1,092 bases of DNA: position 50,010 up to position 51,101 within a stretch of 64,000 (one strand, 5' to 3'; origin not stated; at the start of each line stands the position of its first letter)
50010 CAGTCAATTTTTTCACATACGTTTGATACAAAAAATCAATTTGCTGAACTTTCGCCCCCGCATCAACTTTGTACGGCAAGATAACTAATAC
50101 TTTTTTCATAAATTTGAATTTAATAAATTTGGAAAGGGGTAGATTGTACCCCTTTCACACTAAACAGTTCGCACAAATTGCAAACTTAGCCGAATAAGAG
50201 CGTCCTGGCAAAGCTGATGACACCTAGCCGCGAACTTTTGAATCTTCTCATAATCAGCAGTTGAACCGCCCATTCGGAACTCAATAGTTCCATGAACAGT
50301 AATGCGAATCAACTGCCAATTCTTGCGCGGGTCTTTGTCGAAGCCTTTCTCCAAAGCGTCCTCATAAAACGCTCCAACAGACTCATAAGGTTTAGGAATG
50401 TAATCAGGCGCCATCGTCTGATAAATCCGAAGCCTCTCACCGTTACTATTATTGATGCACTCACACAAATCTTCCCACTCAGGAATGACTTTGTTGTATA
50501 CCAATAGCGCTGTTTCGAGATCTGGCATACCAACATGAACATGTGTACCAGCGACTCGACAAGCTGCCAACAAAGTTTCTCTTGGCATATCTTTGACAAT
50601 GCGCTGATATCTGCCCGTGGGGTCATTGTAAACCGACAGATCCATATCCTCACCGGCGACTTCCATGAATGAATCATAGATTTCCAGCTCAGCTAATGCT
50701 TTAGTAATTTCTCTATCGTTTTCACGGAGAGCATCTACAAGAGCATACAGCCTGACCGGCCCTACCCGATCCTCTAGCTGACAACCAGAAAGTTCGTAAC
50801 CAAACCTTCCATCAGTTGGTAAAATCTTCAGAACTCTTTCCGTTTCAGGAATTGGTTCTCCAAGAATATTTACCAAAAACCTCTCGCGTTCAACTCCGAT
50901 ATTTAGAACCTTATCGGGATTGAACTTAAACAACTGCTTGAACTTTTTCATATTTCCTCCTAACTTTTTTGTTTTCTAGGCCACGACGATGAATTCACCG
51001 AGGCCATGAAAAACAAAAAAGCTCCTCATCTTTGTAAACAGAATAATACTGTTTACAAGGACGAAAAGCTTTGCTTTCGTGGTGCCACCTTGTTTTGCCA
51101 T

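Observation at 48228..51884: Unusual operon: GAMT-like methyltransferase, pyruvoyl AdoMet decarboxylase, GCS2 ligase, C26 gamma-glutamyl hydrolase and a LOG-like protein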

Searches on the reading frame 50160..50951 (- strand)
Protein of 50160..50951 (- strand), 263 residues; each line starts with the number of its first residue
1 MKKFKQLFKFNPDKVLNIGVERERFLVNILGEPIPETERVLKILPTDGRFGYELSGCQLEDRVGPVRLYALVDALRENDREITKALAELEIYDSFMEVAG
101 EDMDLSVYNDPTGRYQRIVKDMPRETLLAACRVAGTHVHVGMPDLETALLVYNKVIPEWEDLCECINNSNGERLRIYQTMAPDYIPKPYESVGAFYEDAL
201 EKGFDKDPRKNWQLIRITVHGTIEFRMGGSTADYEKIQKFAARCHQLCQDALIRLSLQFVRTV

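Call 3: search_protein_families(library=pfam, proteins=[window:50160-50951:-], max_evalue=0.01)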
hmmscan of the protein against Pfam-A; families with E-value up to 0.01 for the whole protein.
window:50160-50951:- (263 aa): 1 family
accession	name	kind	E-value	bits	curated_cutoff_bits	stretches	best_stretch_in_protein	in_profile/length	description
PF04107.18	GCS2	-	9.9e-05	22.3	21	1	19-145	2-135/291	Glutamate-cysteine ligase family 2(GCS2)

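Call 4: search_protein_families(library=ncbifam, proteins=[window:50160-50951:-], max_evalue=0.01)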
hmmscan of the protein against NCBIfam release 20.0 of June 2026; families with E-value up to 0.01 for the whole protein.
window:50160-50951:- (263 aa): 5 families
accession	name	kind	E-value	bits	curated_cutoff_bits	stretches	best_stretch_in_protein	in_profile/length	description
TIGR02050.1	gshA_cyan_rel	subfamily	5.8e-09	35.7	176.4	1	18-156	2-143/287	YbdK family carboxylate-amine ligase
NF010041.0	PRK13517.1-1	subfamily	3e-07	30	332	1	17-157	6-149/368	glutamate--cysteine ligase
NF010039.0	PRK13515.1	equivalog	2.8e-06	26.3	371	1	110-157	109-154/378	carboxylate-amine ligase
NF010043.0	PRK13517.1-3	equivalog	6.1e-06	25.3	409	1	9-249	4-264/381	glutamate--cysteine ligase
NF010045.0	PRK13518.1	equivalog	1.7e-05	23.9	395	1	18-250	15-264/360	glutamate--cysteine ligase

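Call 7: search_solved_structures(query=window:50160-50951:-, max_evalue=1, show_alignments=2)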
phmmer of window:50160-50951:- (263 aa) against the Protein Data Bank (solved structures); distinct sequences matched with E-value up to 1: 2.
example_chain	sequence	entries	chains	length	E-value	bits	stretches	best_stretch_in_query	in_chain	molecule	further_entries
7b0n_Z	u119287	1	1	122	0.15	14.9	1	67-111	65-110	GRIM-19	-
6gcs_W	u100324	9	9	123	0.15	14.8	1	67-111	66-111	NB6M SUBUNIT | Subunit NB6M of NADH:Ubiquinone Oxidoreductase (Complex I)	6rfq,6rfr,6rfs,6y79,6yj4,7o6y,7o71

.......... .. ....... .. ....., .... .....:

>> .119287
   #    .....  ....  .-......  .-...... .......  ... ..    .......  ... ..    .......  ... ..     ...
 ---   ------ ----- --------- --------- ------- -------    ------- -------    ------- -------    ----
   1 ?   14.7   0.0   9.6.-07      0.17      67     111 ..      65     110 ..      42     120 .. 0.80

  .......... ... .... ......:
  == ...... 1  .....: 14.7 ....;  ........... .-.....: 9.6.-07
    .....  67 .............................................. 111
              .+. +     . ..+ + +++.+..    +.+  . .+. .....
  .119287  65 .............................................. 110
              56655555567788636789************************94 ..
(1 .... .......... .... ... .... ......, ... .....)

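Call 33: find_homologous_proteins(query=window:50160-50951:-, max_evalue=0.001)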
Query window:50160-50951:- (263 aa): 463 proteins with E <= 0.001 among 1948 candidates; the best 120 are listed.
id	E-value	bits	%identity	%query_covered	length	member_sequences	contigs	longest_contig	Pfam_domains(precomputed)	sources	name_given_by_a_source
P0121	1.1e-173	594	99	100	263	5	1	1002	-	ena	-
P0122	2.9e-111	389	68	97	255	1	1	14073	-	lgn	-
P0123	7.5e-108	378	65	97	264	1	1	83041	-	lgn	-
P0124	1.1e-104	368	63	97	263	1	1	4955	-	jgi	jgi:hypothetical protein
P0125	3.1e-100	353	60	99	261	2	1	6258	-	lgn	-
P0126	3.2e-100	353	62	94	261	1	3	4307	-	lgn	-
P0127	3.2e-99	350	59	98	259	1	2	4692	PF04107.19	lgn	-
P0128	2.1e-98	347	62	95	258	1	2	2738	-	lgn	-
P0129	4.2e-96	340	59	95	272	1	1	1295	-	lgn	-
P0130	2.4e-95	337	60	96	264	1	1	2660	PF04107.19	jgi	jgi:Glutamate-cysteine ligase family 2(GCS2)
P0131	7.3e-95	336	58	98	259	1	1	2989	PF04107.19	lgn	-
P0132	2.9e-94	334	59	99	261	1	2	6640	-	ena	-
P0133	4.4e-94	333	59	96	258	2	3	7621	PF04107.19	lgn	-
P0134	7.1e-92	326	58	95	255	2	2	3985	-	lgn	-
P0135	4.4e-82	294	55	95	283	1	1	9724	-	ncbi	-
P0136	1.4e-81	292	55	95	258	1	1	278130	-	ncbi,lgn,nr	ncbi:MAG: hypothetical protein Q7R98_03765 [Candidatus Jorgensenbacteria bacterium]|nr:hypothetical 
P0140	3.0e-80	288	54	96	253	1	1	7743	PF04107.19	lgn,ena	-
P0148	1.0e-78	283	52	96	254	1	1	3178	PF04107.19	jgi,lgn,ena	-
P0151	1.3e-78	282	55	96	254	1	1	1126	PF04107.19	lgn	-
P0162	1.1e-77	279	54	96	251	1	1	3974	PF04107.19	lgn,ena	-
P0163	1.3e-77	279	53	96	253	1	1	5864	PF04107.19,PF12224.14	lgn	-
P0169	4.4e-77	277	52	96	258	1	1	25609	PF04107.19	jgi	jgi:gamma-glutamyl:cysteine ligase YbdK (ATP-grasp superfamily)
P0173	9.2e-77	276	51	97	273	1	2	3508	PF04107.19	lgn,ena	-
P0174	1.4e-76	276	55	96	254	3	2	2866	PF04107.19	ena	-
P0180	3.5e-76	274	52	97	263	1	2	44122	PF04107.19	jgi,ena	jgi:gamma-glutamyl:cysteine ligase YbdK (ATP-grasp superfamily)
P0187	8.7e-76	273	53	96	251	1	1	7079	PF04107.19,PF12224.14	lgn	-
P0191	9.4e-76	273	52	95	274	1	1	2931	PF04107.19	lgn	-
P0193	1.7e-75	272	54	96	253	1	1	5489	PF04107.19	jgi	-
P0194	3.1e-75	271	51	96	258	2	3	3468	PF04107.19,PF12224.14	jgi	jgi:gamma-glutamyl:cysteine ligase YbdK (ATP-grasp superfamily)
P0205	7.1e-75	270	53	95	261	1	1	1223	PF04107.19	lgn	-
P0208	1.8e-74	269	53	94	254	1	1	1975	PF04107.19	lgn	-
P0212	2.9e-74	268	50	96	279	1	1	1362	PF04107.19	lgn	-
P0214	3.9e-74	268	53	94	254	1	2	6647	PF04107.19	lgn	-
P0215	4.3e-74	267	51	96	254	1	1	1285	PF04107.19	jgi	-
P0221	7.6e-74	267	51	95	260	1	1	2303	PF04107.19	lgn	-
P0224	1.0e-73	266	52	95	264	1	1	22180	-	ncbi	-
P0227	1.5e-73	266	54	96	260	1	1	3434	PF04107.19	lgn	-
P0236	4.2e-73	264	55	96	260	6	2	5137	PF04107.19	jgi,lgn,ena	-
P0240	5.7e-73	264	51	96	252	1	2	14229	PF04107.19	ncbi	ncbi:glutamate-cysteine ligase family protein [Patescibacteria group bacterium]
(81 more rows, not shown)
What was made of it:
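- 50160..50951 (-): Compact (263 aa) YbdK/GCS2-type ATP-dependent carboxylate-amine ligase, the first gene controlled by the T-box. The Shine-Dalgarno sequence GGAGG is at 50960..50956. 463 homologues, nearly all patescibacterial (call 33).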

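Call 34: find_encoding_contigs(protein=P0224, flank=10000, max_places=1)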
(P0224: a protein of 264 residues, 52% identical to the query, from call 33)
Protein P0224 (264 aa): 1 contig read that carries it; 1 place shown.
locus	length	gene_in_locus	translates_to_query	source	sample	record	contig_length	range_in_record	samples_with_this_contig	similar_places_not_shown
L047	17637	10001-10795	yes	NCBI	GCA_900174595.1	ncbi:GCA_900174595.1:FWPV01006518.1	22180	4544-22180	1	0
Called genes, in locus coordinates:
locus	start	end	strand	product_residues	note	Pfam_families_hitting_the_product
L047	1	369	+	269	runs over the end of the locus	PF18884:TSP3_bac (faint), PF04203:Sortase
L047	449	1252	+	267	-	PF14010:PEPcase_2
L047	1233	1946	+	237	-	PF14010:PEPcase_2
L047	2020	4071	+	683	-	PF17191:RecG_wedge, PF00270:DEAD, PF04851:ResIII, PF22590:Cas3-like_C_2 (faint), PF00271:Helicase_C, PF19833:RecG_dom3_C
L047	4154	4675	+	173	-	PF01258:zf-dskA_traR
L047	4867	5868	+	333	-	PF01073:3Beta_HSD, PF01370:Epimerase, PF02719:Polysacc_synt_2 (faint), PF04321:RmlD_sub_bind, PF05368:NmrA, PF13460:NAD_binding_10 (weak), PF16363:GDP_Man_Dehyd, PF07993:NAD_binding_4 (weak)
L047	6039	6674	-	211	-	PF02245:Pur_DNA_glyco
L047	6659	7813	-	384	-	PF13439:Glyco_transf_4, PF13579:Glyco_trans_4_4 (weak), PF00534:Glycos_transf_1, PF13692:Glyco_trans_1_4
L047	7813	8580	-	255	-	PF12146:Hydrolase_4, PF00561:Abhydrolase_1 (weak)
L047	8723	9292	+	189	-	PF01864:CarS-like, PF01148:CTP_transf_1 (weak)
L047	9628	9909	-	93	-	-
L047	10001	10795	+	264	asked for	-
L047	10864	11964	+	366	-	PF04389:Peptidase_M28 (faint), PF05343:Peptidase_M42 (faint), PF01546:Peptidase_M20, PF07687:M20_dimer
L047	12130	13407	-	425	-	PF01817:CM_2, PF01209:Ubie_methyltran, PF13489:Methyltransf_23 (weak), PF08241:Methyltransf_11, PF08242:Methyltransf_12, PF13649:Methyltransf_25, PF13847:Methyltransf_31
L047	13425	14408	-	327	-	PF00579:tRNA-synt_1b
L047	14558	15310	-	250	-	PF01996:F420_ligase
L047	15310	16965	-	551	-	PF16927:HisKA_7TM, PF00512:HisKA, PF02518:HATPase_c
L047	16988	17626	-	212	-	PF27704:GuanidinoAc_N-MeTrfase, PF01564:Spermine_synth (weak), PF08241:Methyltransf_11 (weak), PF13649:Methyltransf_25 (weak)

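Call 35: find_encoding_contigs(protein=P0123, flank=6000, max_places=1)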
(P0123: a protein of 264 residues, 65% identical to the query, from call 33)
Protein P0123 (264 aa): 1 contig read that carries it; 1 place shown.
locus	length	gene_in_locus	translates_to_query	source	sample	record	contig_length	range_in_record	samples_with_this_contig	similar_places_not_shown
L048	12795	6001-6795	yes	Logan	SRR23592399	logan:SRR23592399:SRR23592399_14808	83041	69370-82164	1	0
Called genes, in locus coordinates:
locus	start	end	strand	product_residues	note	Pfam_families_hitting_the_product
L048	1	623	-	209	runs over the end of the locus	PF00188:CAP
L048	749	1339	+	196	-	PF04203:Sortase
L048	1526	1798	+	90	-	PF00216:Bac_DNA_binding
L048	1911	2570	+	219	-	-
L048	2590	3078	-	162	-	PF00072:Response_reg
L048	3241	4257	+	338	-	PF00579:tRNA-synt_1b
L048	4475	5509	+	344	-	-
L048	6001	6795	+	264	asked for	-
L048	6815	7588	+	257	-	PF07722:Peptidase_C26, PF00117:GATase (weak)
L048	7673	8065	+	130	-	PF02675:AdoMet_dc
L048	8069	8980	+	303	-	PF00892:EamA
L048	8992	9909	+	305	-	PF09924:LPG_synthase_C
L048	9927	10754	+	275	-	-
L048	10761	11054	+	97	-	-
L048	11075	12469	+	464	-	PF00512:HisKA (weak), PF02518:HATPase_c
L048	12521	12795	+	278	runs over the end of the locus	PF02618:YceG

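Call 36: find_encoding_contigs(protein=P0136, flank=6000, max_places=1)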
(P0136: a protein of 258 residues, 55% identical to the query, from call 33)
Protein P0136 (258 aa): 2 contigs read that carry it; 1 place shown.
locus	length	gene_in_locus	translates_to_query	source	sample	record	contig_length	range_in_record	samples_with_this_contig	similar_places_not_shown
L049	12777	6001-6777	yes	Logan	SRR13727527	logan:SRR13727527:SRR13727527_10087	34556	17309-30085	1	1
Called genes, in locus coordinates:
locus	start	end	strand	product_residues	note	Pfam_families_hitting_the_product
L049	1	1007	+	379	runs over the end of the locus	PF01136:Peptidase_U32 (weak)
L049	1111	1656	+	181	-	PF01725:Ham1p_like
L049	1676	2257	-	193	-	PF13207:AAA_17 (weak)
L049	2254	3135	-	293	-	PF13489:Methyltransf_23 (weak)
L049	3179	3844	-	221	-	PF01209:Ubie_methyltran, PF05175:MTS (weak), PF13489:Methyltransf_23, PF13847:Methyltransf_31, PF08241:Methyltransf_11, PF08242:Methyltransf_12, PF13649:Methyltransf_25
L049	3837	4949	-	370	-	PF00288:GHMP_kinases_N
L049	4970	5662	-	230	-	PF01177:Asp_Glu_race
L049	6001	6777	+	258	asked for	-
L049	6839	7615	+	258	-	PF24827:AstE_AspA_cat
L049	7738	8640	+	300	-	-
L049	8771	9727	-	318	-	PF00282:Pyridoxal_deC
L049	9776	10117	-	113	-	-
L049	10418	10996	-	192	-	PF13302:Acetyltransf_3, PF13420:Acetyltransf_4, PF13523:Acetyltransf_8, PF00583:Acetyltransf_1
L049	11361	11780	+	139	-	-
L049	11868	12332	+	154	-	-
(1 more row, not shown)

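Call 38: find_related_loci(query=A2, collection=metagenome_contigs, flank=5000)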
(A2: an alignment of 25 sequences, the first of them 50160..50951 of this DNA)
Query A2 (263 aa) in metagenome_contigs; peptide patterns used: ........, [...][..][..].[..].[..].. (x = any residue, [..] = any of these).
205 stretches matched a pattern; 161 encode a relative of the query (tblastn E <= 1e-3); the best 80 are kept; 80 distinct loci.
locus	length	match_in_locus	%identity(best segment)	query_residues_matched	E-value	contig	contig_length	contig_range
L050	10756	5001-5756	56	1-252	4e-88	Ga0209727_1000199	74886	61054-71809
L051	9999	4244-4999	56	1-252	4e-88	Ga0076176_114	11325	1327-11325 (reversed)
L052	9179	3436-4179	55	1-249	6e-88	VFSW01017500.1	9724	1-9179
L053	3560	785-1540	54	1-252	8e-87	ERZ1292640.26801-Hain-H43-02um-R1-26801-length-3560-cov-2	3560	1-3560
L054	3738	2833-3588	54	1-252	2e-86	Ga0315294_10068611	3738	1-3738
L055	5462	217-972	54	1-252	4e-86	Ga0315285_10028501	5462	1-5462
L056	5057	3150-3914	53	1-253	1e-85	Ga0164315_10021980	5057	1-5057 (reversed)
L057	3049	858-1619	54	1-252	9e-87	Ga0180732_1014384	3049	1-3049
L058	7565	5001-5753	54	1-252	2e-85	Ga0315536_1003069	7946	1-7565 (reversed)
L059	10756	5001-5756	53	1-252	3e-85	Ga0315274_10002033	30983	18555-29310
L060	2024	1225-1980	52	1-252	5e-89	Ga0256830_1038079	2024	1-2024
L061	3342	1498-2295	51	1-261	1e-85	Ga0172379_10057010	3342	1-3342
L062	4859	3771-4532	54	1-252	7e-85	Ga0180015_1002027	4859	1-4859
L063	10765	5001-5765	52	1-252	1e-84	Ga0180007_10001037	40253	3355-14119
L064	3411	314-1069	51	1-252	5e-85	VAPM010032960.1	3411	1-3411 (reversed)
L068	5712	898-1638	54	1-248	3e-82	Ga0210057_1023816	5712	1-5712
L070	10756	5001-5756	52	1-252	7e-81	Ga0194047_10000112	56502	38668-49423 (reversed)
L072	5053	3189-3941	55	1-252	2e-80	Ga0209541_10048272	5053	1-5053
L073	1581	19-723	55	18-253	1e-84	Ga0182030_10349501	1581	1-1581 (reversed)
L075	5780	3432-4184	51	1-252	7e-80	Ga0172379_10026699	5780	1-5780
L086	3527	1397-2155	51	1-253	8e-79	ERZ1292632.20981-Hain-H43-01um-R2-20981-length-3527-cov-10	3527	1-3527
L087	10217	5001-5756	49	1-252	3e-78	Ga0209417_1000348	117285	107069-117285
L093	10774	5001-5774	50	1-249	2e-76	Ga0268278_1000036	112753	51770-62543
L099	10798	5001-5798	48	1-254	9e-76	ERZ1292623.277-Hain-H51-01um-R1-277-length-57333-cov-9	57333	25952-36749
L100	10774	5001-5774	49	1-249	6e-76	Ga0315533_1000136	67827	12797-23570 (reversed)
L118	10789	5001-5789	47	4-251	6e-72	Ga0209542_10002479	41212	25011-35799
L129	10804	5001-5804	44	1-251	3e-68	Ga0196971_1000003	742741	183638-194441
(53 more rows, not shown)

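Call 44: search_protein_families(library=pfam, proteins=[L086:2208-2672:+, L073:766-1545:-, L099:2341-3522:-, L100:6929-7318:+, L087:8290-9273:+, L118:6912-7922:+, L093:7419-8687:+, L129:8597-9583:-, L129:3621-4634:+, L072:4030-4851:+], max_evalue=0.001)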
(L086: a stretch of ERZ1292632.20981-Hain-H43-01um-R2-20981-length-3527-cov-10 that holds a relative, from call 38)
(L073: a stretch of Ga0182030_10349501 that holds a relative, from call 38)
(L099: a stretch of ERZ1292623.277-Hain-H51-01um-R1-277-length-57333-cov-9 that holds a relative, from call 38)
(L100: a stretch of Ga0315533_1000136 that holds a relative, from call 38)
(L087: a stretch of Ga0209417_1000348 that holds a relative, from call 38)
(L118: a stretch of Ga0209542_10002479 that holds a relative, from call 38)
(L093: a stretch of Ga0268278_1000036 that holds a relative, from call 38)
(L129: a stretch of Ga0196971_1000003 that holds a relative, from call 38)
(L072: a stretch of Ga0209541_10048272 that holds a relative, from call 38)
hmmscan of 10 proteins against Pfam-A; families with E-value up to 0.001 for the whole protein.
L086:2208-2672:+ (154 aa): 2 families
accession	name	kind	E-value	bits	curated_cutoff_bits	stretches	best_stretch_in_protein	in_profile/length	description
PF13772.11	AIG2_2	-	3e-14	53.6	27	1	64-146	1-82/83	AIG2-like family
PF06094.17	GGACT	-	4.6e-14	53.5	22.8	1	9-126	1-118/120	Gamma-glutamyl cyclotransferase, AIG2-like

L073:766-1545:- (259 aa): 2 families
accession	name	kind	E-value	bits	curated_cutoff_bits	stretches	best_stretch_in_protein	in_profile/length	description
PF13230.11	GATase_4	-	1.4e-20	73.8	23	1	35-192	27-188/272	Glutamine amidotransferases class-II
PF13522.11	GATase_6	-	6.9e-08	33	27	1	83-149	11-78/130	Glutamine amidotransferase domain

L099:2341-3522:- (393 aa): 8 families
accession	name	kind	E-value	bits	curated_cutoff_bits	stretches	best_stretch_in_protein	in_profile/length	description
PF08241.18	Methyltransf_11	-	1.6e-17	64.3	21.2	1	175-274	1-95/95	Methyltransferase domain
PF13649.12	Methyltransf_25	-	4.2e-17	63.1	27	1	175-270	2-97/97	Methyltransferase domain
PF01817.26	CM_2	-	1.9e-16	60.5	27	1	26-101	4-79/80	Chorismate mutase type II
PF13847.12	Methyltransf_31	-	8.4e-14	51.9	27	1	171-281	4-117/145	Methyltransferase domain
PF01209.24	Ubie_methyltran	-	1.5e-10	41.3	20.1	1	170-273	47-150/233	ubiE/COQ5 methyltransferase family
PF13489.12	Methyltransf_23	-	2e-10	41.1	27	1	161-307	13-124/164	Methyltransferase domain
PF08242.18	Methyltransf_12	-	1.1e-08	36.1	30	1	175-272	1-98/98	Methyltransferase domain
PF02353.26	CMAS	-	0.00023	21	27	1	162-230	54-123/273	Mycolic acid cyclopropane synthetase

L100:6929-7318:+ (129 aa): 1 family
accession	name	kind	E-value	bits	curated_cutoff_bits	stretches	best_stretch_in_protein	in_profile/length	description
PF00072.30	Response_reg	-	9.1e-18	64.9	30.2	1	5-123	1-110/111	Response regulator receiver domain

L087:8290-9273:+ (327 aa): 2 families
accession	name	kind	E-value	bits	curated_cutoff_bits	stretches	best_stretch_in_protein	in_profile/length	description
PF00005.33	ABC_tran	-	4.9e-26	92.4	25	1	41-184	2-136/137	ABC transporter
PF13304.12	AAA_21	-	2.6e-14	54.4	27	1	122-215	191-298/304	AAA domain, putative AbiEii toxin, Type IV TA system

L118:6912-7922:+ (336 aa): 0 families

L093:7419-8687:+ (422 aa): 5 families
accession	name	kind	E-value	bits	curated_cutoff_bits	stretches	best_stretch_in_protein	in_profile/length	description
PF08529.16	NusA_N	-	8.3e-31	107.1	23.8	1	6-160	2-119/119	NusA N-terminal domain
PF13184.12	KH_5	-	4.2e-29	100.9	27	1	265-333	1-69/69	NusA-like KH domain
PF00575.29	S1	-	9e-07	29.6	22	1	169-229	3-70/74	S1 RNA binding domain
PF23095.1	KH_NusA_C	-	1e-05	25.9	34.2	1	346-372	8-34/59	Transcription termination/antitermination protein NusA, KH domain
PF00013.35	KH_1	-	0.00079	19.6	21.5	0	342-377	5-41/66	KH domain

L129:8597-9583:- (328 aa): 1 family
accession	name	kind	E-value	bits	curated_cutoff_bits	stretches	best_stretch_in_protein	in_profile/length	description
PF00579.31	tRNA-synt_1b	-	1.9e-61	208.4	21.1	1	3-280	6-291/292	tRNA synthetases class I (W and Y)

L129:3621-4634:+ (337 aa): 0 families

L072:4030-4851:+ (273 aa): 1 family
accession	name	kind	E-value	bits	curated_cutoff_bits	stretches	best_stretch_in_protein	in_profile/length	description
PF24827.1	AstE_AspA_cat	-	7.1e-25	88.1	25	1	19-165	2-170/192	Succinylglutamate desuccinylase/Aspartoacylase catalytic domain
